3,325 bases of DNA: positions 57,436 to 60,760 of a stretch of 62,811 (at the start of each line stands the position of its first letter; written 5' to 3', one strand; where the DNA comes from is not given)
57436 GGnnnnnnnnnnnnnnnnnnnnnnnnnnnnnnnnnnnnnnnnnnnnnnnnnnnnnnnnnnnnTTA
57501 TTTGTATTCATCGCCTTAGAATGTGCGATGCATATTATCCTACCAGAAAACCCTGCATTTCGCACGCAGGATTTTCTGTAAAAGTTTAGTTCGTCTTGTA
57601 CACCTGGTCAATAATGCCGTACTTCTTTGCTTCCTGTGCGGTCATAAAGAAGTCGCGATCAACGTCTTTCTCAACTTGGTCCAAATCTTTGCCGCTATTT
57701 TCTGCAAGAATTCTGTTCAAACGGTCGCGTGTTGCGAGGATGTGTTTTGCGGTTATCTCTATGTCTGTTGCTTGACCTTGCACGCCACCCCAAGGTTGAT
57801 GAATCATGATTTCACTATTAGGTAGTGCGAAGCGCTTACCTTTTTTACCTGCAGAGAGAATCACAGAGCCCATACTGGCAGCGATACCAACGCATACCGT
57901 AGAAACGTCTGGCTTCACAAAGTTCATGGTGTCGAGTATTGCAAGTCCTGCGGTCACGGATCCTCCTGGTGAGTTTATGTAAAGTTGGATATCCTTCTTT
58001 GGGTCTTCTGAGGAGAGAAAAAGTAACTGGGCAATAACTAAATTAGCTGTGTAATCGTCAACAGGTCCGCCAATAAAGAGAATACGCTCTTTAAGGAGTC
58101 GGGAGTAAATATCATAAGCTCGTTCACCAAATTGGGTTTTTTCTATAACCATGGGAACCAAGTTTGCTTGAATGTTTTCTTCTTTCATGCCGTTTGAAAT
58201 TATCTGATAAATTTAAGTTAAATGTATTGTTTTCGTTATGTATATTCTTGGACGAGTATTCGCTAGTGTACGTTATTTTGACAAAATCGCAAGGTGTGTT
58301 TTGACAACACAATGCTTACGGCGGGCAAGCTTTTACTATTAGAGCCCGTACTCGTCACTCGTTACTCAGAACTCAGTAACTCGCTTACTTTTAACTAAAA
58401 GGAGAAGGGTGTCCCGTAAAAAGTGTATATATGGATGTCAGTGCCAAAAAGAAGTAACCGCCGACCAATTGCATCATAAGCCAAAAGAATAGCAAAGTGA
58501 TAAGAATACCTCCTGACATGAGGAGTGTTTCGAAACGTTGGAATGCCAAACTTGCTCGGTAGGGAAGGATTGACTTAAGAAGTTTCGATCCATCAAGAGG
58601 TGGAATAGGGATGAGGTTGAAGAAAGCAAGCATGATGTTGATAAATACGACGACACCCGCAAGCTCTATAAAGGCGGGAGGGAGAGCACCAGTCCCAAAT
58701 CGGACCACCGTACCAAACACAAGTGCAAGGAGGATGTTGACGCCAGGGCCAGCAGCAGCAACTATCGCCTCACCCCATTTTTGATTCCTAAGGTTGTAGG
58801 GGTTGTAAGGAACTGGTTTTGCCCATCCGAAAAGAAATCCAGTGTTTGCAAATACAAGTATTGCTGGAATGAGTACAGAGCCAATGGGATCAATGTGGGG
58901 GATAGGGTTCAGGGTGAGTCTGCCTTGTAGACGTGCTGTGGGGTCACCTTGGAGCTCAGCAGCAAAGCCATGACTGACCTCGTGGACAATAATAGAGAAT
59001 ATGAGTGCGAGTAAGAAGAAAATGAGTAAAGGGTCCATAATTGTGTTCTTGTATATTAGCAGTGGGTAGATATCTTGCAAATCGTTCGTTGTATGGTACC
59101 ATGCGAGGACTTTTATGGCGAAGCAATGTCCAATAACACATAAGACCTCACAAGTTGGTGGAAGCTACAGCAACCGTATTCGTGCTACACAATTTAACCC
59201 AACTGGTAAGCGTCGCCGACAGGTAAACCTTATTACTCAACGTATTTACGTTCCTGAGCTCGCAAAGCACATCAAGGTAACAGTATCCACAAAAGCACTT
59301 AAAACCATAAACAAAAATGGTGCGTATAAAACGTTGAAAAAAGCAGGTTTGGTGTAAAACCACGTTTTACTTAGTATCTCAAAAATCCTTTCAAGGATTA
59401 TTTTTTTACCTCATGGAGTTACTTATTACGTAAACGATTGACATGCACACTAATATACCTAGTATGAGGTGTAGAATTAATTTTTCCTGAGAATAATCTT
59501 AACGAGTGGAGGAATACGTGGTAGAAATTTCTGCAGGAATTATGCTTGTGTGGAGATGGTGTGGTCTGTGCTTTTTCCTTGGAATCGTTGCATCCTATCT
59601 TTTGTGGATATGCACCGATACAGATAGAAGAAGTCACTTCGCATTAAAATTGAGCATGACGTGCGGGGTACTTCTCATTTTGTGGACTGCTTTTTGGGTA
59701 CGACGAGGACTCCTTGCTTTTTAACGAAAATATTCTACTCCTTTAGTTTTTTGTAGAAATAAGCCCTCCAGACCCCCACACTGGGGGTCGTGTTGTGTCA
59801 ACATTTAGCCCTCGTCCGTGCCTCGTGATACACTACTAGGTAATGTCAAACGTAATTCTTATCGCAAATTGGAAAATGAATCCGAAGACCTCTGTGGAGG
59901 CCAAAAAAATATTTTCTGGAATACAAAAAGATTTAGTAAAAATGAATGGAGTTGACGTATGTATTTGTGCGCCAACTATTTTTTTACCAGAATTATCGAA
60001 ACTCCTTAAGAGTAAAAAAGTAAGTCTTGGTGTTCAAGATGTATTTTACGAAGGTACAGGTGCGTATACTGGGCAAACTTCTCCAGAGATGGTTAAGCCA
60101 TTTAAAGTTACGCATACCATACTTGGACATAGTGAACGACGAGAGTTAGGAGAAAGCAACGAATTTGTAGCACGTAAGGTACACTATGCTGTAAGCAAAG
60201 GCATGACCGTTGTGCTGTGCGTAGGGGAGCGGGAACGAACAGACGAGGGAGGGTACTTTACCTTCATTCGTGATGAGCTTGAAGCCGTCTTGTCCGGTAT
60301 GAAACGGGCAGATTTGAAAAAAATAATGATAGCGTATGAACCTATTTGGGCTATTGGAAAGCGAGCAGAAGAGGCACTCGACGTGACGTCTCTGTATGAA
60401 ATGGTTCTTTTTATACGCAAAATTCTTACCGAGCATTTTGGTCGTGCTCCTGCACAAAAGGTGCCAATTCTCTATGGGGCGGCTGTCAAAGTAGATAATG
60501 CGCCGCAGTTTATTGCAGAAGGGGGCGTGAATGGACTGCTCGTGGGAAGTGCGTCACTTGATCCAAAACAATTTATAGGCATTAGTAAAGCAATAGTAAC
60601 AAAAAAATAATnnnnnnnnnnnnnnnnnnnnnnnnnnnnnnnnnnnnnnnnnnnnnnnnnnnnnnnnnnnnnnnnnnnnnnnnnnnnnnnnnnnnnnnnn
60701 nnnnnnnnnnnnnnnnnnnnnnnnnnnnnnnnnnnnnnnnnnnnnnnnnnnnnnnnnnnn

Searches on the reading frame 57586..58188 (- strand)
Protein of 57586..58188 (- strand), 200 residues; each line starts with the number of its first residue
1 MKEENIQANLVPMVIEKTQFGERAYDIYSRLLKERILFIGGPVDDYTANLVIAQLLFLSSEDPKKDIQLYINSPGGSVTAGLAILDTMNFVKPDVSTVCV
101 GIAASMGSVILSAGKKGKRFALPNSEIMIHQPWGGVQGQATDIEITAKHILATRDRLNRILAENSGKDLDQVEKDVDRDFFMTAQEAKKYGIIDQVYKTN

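Call 73: search_protein_families(library=pfam, proteins=[window:57586-58188:-], max_evalue=0.001)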
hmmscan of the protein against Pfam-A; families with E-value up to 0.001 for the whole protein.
window:57586-58188:- (200 aa): 1 family
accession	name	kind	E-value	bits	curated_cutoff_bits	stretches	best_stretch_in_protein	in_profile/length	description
PF00574.28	CLP_protease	-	1.7e-85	285.9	20.2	1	21-199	3-181/182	Clp protease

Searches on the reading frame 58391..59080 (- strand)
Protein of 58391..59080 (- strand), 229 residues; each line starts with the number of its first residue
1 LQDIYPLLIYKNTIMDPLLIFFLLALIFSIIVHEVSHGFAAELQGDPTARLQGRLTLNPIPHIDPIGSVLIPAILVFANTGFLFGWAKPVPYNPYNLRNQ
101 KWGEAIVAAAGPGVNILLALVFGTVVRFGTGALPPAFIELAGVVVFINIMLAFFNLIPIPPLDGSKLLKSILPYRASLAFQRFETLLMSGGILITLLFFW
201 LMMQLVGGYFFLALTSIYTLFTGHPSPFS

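Call 73: search_protein_families(library=pfam, proteins=[window:58391-59080:-], max_evalue=0.001)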
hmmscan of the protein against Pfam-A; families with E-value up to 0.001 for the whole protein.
window:58391-59080:- (229 aa): 1 family
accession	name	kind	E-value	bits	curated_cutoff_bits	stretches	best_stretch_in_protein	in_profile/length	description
PF02163.28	Peptidase_M50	-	1.4e-17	64.2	27.2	2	137-197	159-220/221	Peptidase family M50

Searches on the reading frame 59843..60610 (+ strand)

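Call 73: search_protein_families(library=pfam, proteins=[window:59843-60610:+], max_evalue=0.001)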
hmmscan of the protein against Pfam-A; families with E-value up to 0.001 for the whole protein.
window:59843-60610:+ (255 aa): 1 family
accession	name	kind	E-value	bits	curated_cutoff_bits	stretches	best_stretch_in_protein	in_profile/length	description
PF00121.24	TIM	-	1.8e-68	231.1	20.1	1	5-250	2-244/245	Triosephosphate isomerase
